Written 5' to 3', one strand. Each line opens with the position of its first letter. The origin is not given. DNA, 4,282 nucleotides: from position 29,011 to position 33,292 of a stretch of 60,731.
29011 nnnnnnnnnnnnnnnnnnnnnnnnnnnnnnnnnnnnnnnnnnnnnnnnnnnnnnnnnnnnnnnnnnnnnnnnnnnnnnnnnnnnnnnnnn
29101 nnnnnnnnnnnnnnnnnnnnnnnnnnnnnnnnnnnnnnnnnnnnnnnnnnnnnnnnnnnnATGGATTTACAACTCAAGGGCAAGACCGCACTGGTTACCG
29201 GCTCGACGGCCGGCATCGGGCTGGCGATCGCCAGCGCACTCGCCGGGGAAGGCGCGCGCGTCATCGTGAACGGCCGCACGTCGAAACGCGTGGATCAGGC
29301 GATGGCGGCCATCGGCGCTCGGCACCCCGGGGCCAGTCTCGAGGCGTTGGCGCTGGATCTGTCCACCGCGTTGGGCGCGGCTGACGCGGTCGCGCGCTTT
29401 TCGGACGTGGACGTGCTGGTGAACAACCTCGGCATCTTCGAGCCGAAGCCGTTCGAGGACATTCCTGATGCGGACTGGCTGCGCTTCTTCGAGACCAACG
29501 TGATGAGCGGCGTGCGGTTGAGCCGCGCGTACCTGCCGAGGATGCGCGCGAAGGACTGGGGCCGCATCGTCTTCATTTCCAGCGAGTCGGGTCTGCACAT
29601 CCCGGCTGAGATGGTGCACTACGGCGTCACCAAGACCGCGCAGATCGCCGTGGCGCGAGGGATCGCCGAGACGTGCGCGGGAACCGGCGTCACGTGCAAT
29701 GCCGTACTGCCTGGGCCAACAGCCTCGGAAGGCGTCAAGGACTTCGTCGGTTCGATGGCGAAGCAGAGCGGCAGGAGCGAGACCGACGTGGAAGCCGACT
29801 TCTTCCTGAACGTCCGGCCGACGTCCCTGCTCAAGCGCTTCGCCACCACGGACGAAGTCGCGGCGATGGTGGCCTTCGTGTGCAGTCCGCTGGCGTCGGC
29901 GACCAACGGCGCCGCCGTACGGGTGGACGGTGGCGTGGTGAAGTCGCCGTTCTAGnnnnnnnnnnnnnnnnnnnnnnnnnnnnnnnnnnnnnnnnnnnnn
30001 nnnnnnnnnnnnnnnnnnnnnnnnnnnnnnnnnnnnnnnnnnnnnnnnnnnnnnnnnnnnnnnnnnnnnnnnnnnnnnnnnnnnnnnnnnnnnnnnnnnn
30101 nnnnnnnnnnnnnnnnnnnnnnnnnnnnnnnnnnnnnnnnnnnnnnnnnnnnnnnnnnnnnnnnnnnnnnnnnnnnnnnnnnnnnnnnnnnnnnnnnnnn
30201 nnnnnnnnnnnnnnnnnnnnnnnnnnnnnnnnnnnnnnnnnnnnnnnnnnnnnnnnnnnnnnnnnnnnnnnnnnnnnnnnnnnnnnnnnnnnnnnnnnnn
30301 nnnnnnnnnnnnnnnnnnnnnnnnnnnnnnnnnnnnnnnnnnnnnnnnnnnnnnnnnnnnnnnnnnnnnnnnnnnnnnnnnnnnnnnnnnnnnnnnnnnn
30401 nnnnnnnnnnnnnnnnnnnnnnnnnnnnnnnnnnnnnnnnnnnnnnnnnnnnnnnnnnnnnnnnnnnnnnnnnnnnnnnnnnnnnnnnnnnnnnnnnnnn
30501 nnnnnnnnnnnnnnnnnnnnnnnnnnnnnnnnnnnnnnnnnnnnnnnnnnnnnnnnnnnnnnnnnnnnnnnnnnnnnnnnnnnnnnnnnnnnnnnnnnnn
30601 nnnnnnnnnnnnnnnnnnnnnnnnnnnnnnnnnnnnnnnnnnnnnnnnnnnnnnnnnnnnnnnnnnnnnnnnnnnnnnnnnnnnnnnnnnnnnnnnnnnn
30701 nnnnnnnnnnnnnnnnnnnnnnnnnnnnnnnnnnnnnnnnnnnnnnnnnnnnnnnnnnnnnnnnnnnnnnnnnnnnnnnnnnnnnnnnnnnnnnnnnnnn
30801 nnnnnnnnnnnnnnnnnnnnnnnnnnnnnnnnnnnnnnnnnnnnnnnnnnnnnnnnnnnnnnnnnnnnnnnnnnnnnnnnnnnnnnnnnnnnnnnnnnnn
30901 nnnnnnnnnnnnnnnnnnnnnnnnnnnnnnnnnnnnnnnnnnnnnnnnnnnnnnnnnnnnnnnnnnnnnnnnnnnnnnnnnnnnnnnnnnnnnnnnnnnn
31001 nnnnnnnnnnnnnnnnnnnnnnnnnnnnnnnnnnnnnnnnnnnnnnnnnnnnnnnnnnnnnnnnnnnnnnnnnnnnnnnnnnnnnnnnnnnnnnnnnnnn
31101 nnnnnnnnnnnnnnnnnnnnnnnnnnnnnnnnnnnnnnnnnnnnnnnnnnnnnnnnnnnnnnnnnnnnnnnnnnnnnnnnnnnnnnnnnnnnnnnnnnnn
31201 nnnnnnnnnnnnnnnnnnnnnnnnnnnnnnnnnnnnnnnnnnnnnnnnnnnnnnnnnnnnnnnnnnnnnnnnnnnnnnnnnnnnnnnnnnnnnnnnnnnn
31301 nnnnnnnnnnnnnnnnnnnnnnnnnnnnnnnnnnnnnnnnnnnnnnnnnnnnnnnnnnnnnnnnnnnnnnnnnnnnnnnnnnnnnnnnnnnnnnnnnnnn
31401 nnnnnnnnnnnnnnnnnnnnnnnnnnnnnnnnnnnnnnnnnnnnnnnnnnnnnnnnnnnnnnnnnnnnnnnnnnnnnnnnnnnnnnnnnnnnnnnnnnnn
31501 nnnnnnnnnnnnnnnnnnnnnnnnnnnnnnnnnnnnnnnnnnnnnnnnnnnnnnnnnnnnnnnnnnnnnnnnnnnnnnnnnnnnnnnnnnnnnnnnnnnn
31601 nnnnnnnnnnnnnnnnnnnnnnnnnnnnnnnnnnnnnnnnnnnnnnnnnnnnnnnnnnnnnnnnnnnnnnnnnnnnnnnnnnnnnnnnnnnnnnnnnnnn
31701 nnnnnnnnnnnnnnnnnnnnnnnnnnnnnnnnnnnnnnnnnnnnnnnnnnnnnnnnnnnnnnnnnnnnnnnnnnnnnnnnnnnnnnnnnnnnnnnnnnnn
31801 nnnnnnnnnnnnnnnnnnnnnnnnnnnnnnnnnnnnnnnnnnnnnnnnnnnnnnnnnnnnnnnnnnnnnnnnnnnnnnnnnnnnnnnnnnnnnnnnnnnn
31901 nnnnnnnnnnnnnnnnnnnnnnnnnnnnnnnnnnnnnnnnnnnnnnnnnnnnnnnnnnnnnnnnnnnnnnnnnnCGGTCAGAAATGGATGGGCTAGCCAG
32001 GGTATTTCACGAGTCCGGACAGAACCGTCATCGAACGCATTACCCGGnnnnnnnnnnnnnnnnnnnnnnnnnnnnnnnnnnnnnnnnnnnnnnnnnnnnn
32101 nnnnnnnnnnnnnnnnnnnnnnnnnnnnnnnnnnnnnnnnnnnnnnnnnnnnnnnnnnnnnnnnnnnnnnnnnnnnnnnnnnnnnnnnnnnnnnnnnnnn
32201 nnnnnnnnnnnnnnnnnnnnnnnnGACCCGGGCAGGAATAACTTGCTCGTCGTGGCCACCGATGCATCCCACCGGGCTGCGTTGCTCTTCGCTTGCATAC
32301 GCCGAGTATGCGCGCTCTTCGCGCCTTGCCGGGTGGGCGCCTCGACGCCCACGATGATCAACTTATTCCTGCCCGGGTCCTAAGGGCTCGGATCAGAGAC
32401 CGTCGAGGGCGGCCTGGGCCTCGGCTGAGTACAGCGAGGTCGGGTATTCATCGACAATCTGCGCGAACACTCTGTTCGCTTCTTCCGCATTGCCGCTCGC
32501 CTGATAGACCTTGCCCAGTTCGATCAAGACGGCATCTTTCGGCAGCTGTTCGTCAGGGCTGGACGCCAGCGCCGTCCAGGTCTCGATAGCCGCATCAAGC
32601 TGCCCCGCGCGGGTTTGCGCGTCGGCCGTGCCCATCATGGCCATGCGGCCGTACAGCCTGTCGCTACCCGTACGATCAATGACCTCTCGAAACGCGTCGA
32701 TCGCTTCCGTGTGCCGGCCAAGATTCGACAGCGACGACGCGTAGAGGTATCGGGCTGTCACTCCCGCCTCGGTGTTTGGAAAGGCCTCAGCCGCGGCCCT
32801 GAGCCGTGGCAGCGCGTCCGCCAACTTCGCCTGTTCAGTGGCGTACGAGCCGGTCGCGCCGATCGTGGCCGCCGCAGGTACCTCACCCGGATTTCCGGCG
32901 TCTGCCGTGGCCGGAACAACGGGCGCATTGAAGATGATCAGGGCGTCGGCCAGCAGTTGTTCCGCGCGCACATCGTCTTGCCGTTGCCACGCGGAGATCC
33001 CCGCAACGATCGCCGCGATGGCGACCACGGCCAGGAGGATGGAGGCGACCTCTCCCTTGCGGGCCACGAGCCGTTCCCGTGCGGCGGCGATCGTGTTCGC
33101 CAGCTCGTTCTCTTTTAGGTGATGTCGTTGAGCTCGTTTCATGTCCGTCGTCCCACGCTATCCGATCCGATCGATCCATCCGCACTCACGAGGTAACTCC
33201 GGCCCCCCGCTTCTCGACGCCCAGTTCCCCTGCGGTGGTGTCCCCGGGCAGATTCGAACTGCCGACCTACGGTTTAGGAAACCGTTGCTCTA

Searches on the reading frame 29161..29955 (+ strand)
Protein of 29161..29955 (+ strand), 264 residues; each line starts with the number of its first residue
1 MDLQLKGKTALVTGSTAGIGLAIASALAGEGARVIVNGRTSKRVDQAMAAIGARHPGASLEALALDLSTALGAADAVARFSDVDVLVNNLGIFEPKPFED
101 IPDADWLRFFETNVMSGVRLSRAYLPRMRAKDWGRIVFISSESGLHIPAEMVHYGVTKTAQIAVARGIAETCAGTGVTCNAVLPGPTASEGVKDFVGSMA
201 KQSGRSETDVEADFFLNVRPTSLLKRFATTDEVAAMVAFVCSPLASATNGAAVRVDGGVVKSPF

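Call 78: search_protein_families(library=pfam, proteins=[window:29161-29955:+], max_evalue=0.001)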
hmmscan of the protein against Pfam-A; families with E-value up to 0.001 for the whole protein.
window:29161-29955:+ (264 aa): 4 families
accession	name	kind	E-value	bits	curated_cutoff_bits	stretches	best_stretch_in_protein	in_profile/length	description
PF00106.31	adh_short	-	1.2e-41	142.8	26.6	1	8-193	1-188/195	short chain dehydrogenase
PF13561.12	adh_short_C2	-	1.3e-40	139.9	27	1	17-259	6-235/236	Enoyl-(Acyl carrier protein) reductase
PF08659.16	KR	-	2.4e-10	41.1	22.6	1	9-167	2-162/180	KR domain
PF01370.27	Epimerase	-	0.00075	19.4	20.9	0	10-185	1-176/240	NAD dependent epimerase/dehydratase family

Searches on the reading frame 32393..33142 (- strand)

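Call 78: search_protein_families(library=pfam, proteins=[window:32393-33142:-], max_evalue=0.001)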
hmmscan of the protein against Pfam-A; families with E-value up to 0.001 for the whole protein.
window:32393-33142:- (249 aa): 11 families
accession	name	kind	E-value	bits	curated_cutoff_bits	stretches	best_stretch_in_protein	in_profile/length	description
PF13174.12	TPR_6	-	3.5e-14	52.8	26.3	1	206-236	3-33/33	Tetratricopeptide repeat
PF13432.12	TPR_16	-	2.9e-10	40.8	32.7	1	98-159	4-62/65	Tetratricopeptide repeat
PF07719.23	TPR_2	-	1.1e-08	35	27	0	205-235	3-33/34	Tetratricopeptide repeat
PF14559.12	TPR_19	-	4.7e-08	33.7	25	0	179-244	4-66/68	Tetratricopeptide repeat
PF13428.12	TPR_14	-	1.2e-07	32.2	23.5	0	204-243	2-41/44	Tetratricopeptide repeat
PF13424.12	TPR_12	-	8.7e-07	29.5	30.1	1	130-187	5-66/77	Tetratricopeptide repeat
PF13181.12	TPR_8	-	1e-06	28.8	25.7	0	130-157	3-30/34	Tetratricopeptide repeat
PF09976.15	TPR_21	-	3.7e-06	27.3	25.5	1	134-232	43-142/193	Tetratricopeptide repeat-like domain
PF12895.13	ANAPC3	-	0.00018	22.2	27.2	0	125-153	53-81/82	Anaphase-promoting complex, cyclosome, subunit 3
PF13374.12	TPR_10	-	0.00037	20.9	27.5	0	135-157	9-31/42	Tetratricopeptide repeat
PF20308.4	TPR-S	-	0.00048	21.1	27.6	0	113-160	8-51/102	Tetratricopeptide Repeats-Sensor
